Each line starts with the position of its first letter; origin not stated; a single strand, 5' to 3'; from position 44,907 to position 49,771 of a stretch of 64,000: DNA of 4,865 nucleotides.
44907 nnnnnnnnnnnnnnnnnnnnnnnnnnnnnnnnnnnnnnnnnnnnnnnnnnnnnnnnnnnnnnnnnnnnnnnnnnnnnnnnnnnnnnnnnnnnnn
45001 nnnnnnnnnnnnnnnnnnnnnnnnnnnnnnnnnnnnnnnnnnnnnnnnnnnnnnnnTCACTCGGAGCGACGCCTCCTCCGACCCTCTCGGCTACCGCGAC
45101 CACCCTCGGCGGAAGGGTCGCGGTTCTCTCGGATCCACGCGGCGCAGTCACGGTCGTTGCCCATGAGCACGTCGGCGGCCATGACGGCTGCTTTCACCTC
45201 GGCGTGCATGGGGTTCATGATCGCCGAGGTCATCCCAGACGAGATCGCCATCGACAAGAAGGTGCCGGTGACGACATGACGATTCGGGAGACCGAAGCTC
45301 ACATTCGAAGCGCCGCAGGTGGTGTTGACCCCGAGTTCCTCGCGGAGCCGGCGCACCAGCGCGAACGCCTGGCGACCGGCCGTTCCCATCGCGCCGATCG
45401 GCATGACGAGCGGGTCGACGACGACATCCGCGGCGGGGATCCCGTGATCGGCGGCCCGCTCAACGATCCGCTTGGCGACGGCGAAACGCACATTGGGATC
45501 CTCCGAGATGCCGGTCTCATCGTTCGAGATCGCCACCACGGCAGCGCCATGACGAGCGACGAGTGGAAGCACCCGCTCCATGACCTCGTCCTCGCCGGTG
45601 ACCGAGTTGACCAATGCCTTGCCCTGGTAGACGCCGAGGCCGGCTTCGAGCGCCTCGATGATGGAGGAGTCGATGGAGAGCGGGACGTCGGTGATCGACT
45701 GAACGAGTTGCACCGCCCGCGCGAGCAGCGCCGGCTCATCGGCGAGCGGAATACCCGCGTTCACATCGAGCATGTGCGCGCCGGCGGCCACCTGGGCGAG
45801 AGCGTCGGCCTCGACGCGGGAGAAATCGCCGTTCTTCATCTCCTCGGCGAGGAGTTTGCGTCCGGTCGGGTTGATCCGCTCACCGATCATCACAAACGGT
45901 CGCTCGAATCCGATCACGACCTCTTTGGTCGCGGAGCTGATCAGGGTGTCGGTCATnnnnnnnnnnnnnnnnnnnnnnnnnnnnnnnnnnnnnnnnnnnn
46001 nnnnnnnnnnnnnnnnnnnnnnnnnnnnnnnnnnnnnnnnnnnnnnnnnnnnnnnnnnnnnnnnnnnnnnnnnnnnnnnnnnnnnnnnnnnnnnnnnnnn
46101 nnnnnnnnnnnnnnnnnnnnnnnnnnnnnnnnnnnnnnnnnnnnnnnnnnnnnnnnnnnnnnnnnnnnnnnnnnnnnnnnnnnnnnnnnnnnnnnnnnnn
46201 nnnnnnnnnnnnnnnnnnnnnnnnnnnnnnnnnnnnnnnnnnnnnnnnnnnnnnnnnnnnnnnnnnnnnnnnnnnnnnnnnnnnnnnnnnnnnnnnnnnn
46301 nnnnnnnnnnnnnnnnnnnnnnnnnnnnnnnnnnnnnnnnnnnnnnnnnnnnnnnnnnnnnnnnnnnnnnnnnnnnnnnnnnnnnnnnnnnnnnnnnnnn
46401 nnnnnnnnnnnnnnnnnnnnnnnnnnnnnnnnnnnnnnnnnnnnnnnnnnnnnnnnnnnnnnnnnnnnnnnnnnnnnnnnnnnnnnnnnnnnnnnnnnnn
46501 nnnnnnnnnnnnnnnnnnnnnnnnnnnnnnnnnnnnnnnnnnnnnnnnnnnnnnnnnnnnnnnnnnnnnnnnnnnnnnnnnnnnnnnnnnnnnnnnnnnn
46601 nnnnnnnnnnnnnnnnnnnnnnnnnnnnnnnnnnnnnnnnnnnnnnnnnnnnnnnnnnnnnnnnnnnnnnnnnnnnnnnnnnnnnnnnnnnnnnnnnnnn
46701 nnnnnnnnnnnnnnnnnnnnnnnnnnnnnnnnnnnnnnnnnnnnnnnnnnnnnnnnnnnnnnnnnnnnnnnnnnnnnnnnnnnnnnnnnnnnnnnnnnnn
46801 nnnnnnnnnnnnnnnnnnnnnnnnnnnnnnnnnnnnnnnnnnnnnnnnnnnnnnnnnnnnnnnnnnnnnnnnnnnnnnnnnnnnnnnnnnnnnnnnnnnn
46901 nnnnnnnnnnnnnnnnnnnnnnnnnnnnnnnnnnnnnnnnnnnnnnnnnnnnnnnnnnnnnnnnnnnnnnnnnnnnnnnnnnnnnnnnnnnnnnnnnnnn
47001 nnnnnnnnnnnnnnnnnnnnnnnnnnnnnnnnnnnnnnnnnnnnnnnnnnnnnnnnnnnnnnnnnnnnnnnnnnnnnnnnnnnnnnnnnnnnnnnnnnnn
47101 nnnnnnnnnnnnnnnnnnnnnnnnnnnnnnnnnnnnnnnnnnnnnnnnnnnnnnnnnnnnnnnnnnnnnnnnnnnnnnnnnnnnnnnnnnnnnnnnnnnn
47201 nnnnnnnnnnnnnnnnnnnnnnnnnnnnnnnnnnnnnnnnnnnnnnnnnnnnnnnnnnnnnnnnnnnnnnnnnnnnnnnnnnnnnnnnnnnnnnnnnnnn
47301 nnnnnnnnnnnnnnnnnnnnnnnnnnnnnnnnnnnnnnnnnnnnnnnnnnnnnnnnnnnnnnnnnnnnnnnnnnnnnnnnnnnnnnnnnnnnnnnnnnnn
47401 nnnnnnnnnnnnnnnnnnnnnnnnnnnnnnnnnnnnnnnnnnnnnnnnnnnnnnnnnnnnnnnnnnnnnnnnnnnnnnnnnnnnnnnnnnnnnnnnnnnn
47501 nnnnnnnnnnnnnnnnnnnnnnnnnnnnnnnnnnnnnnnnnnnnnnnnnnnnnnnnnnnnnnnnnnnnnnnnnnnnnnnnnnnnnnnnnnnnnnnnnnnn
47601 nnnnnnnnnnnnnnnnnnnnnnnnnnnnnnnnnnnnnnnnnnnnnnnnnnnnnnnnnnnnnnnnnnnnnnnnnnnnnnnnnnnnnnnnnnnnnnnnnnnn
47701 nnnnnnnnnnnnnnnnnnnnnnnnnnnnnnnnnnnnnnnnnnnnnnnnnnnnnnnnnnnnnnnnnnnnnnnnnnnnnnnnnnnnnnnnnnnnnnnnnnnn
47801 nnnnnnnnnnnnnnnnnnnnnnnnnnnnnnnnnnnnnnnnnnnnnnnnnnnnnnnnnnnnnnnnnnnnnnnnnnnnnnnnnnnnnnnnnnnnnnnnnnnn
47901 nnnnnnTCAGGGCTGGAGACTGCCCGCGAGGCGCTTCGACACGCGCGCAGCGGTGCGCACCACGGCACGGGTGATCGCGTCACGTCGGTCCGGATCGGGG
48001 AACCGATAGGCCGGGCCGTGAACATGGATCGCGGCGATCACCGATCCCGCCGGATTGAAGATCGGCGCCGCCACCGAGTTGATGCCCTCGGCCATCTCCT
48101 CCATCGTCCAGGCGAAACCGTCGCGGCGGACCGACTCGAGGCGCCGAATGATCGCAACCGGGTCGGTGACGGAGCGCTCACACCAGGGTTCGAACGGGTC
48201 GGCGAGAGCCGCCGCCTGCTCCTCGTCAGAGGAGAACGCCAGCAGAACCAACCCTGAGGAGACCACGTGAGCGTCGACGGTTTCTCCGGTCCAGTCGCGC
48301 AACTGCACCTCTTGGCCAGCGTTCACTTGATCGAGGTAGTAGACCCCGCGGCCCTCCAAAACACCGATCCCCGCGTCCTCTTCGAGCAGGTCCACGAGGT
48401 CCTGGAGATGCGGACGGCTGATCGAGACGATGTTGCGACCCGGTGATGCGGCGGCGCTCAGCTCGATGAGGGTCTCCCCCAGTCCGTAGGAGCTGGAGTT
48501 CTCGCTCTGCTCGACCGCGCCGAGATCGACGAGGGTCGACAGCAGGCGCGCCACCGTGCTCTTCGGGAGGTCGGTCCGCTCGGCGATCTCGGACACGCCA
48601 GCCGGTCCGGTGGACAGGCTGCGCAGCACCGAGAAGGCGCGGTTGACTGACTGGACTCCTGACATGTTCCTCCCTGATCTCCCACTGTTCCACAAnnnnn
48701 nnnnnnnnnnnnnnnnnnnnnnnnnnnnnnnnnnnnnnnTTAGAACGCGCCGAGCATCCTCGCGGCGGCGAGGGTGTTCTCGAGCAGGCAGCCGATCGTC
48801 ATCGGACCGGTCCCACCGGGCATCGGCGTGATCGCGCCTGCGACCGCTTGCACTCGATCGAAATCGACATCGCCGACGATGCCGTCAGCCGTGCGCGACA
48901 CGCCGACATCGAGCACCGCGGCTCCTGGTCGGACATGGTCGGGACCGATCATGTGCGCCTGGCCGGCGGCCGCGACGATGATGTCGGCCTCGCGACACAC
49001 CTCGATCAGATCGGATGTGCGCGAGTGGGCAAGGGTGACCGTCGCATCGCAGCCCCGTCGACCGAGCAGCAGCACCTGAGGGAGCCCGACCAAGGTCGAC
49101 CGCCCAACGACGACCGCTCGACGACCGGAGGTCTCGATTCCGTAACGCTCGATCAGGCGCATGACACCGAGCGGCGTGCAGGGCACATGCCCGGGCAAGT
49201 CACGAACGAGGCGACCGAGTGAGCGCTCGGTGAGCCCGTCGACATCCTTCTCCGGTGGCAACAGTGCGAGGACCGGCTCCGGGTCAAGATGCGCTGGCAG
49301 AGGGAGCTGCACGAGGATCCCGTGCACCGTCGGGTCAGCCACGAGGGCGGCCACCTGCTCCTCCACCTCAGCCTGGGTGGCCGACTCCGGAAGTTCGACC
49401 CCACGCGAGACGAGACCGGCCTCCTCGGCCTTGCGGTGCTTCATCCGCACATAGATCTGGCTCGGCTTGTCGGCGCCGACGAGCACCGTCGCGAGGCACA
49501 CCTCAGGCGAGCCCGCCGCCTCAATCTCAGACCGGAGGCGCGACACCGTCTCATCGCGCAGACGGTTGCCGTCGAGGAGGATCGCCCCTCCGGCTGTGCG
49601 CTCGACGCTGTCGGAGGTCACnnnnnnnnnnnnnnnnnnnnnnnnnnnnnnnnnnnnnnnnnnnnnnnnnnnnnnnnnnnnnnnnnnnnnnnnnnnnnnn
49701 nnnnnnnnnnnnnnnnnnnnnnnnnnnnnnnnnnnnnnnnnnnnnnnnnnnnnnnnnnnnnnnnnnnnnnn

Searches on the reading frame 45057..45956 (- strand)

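Call 25: search_protein_families(library=ncbifam, proteins=[window:45057-45956:-], max_evalue=1e-25)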
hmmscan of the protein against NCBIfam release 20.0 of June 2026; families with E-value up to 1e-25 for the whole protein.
window:45057-45956:- (299 aa): 4 families
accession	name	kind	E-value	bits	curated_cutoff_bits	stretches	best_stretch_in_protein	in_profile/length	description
NF005719.0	PRK07535.1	domain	1.2e-106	355.7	259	1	21-284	1-264/268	methyltetrahydrofolate:corrinoid/iron-sulfur protein methyltransferase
TIGR02082.1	metH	equivalog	6.4e-44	149.9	1010.85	1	4-254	326-591/1182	methionine synthase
NF040758.1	CODH_ACS_meth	exception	2.3e-42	145.1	370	1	21-267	4-251/261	carbon monoxide dehydrogenase/acetyl-CoA synthase methytransferase subunit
NF007024.0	PRK09490.1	equivalog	3.8e-32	111.1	1497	1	8-254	347-608/1234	methionine synthase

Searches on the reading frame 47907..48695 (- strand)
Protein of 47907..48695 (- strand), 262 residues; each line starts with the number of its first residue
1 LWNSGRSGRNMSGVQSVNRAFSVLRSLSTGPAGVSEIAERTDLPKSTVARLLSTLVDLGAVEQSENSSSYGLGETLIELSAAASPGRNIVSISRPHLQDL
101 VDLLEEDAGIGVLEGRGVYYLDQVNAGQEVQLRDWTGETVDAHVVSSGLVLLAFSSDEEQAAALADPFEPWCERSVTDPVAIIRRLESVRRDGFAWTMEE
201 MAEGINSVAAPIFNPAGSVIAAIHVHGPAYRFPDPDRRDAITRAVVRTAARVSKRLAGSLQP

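Call 8: search_protein_families(library=pfam, proteins=[window:47907-48695:-])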
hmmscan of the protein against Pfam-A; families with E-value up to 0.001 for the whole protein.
window:47907-48695:- (262 aa): 12 families
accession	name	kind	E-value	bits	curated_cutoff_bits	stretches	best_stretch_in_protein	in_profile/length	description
PF01614.24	IclR_C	-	1.7e-31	109.6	24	1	87-254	7-174/174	Bacterial transcriptional regulator IclR C-terminal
PF09339.16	HTH_IclR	-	1.7e-16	60.1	22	1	16-64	1-51/52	IclR helix-turn-helix domain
PF25213.1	HVO_A0261_N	-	8.5e-08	32.4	35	1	16-67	10-58/86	HVO_A0261 N-terminal domain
PF12802.13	MarR_2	-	1.4e-06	28.8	27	1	20-65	7-54/61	MarR family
PF01978.25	TrmB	-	1.7e-06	28.3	25.6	1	27-66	18-57/68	Sugar-specific transcriptional regulator TrmB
PF01022.26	HTH_5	-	3.9e-06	27.1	22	1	23-62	7-46/47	Bacterial regulatory protein, arsR family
PF12840.13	HTH_20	-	6.6e-05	23.2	27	1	22-63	8-50/51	Helix-turn-helix domain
PF01047.28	MarR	-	8e-05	22.9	24.6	1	20-67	5-53/59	MarR family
PF24270.1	HTH_Cmi2_C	-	0.00033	21.3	27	1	22-66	79-123/125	Cmi2, C-terminal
PF05331.17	DUF742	-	0.00047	20.4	27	1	26-66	50-90/114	Protein of unknown function (DUF742)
PF24033.1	DUF7342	-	0.00054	20.4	31.6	0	22-68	9-54/150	Family of unknown function (DUF7342)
PF24034.1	DUF7343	-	0.00081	19.6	27.6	0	30-63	17-50/62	Domain of unknown function (DUF7343)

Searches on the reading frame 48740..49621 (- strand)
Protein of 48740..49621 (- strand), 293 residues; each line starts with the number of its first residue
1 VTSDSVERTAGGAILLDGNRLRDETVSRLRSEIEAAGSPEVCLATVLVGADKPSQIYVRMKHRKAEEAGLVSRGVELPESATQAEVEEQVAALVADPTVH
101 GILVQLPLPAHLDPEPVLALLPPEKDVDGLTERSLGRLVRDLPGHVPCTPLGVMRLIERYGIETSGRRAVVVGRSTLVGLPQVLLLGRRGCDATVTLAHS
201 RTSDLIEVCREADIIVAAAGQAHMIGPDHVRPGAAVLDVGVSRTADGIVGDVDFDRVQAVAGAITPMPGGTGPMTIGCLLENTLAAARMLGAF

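Call 8: search_protein_families(library=pfam, proteins=[window:48740-49621:-])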
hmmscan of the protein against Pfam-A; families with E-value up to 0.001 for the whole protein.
window:48740-49621:- (293 aa): 2 families
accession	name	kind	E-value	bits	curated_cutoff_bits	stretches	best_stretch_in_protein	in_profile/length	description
PF02882.25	THF_DHG_CYH_C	-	1.6e-56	190.5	27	1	133-288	3-157/160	Tetrahydrofolate dehydrogenase/cyclohydrolase, NAD(P)-binding domain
PF00763.28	THF_DHG_CYH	-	5.4e-32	110.9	32.8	1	16-128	1-115/115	Tetrahydrofolate dehydrogenase/cyclohydrolase, catalytic domain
